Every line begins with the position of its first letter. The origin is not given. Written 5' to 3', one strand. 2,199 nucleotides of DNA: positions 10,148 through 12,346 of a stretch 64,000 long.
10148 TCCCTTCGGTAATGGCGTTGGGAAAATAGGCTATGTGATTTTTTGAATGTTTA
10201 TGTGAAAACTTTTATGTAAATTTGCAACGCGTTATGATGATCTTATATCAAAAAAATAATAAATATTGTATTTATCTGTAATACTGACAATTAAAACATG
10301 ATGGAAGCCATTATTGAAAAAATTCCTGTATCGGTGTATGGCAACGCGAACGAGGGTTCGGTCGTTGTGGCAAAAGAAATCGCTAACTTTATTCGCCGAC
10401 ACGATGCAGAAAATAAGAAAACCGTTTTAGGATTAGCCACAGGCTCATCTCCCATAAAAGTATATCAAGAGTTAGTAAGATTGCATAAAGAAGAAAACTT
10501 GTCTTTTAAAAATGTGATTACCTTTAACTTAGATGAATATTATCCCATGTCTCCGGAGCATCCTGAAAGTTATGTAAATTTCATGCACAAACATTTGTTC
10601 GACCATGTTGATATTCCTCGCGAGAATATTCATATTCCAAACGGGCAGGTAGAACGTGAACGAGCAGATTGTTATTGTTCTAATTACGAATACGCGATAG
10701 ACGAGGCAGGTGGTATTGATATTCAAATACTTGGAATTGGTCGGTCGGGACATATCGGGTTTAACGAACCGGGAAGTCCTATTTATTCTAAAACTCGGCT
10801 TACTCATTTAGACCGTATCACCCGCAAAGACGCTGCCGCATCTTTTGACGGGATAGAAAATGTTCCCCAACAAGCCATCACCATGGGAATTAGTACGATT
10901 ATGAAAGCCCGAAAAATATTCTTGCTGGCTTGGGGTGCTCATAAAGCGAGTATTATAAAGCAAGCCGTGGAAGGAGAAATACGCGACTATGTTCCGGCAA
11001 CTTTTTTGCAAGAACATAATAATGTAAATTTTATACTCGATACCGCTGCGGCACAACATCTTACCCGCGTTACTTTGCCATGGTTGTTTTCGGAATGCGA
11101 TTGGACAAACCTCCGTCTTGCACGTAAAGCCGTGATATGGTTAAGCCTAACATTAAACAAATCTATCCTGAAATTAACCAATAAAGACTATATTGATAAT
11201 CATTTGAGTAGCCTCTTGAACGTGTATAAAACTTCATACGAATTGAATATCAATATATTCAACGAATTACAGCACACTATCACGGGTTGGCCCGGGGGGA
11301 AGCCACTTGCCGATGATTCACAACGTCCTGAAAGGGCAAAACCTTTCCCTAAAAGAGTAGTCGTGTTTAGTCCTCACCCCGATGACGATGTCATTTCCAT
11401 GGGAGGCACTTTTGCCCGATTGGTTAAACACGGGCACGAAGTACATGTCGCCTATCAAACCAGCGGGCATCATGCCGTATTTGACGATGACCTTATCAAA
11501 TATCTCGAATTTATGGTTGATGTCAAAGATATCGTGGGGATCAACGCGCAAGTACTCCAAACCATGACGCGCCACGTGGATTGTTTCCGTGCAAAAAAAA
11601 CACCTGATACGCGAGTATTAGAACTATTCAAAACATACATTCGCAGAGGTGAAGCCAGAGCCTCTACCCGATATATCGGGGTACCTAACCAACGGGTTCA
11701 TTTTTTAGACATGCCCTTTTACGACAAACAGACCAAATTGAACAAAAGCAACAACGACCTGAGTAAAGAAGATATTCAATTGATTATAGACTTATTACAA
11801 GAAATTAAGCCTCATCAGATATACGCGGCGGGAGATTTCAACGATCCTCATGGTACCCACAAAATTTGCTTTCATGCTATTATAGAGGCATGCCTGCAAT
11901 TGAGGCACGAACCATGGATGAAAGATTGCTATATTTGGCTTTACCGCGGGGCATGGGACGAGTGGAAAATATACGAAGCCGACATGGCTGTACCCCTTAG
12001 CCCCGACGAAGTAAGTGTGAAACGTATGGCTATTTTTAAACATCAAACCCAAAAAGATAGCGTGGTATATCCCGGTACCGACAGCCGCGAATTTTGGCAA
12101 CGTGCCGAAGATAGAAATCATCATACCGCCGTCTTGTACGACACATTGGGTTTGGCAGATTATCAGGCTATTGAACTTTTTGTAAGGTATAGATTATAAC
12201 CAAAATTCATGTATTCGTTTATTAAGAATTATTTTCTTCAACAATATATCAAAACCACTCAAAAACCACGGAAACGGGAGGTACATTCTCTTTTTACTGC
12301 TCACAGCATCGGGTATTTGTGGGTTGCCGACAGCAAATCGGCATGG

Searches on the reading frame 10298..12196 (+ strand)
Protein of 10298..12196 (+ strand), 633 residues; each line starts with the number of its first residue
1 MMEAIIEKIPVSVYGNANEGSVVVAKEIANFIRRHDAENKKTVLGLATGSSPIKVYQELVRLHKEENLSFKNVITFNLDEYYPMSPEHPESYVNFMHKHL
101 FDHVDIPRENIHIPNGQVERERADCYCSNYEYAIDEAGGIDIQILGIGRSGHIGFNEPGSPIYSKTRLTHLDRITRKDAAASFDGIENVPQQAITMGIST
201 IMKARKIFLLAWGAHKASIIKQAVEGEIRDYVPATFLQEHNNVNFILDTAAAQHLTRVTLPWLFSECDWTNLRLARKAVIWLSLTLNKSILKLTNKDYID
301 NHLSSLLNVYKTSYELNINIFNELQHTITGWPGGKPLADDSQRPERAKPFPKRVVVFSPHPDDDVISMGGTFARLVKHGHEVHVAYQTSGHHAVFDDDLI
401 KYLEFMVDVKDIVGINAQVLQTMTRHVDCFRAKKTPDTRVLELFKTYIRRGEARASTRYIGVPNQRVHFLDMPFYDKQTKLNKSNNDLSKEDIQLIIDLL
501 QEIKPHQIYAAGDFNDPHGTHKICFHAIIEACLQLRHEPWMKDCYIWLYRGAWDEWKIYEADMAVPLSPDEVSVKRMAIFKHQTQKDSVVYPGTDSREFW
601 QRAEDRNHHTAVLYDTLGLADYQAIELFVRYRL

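Call 63: search_protein_families(library=pfam, proteins=[window:10298-12196:+], max_evalue=0.00001)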
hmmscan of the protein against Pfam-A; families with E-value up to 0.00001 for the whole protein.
window:10298-12196:+ (633 aa): 2 families
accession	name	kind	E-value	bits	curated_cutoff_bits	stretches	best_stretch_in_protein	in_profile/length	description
PF01182.26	Glucosamine_iso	-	5.5e-25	89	27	1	24-241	10-220/225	Glucosamine-6-phosphate isomerases/6-phosphogluconolactonase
PF02585.22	PIG-L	-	7.1e-19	69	28.2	1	355-532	1-129/129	GlcNAc-PI de-N-acetylase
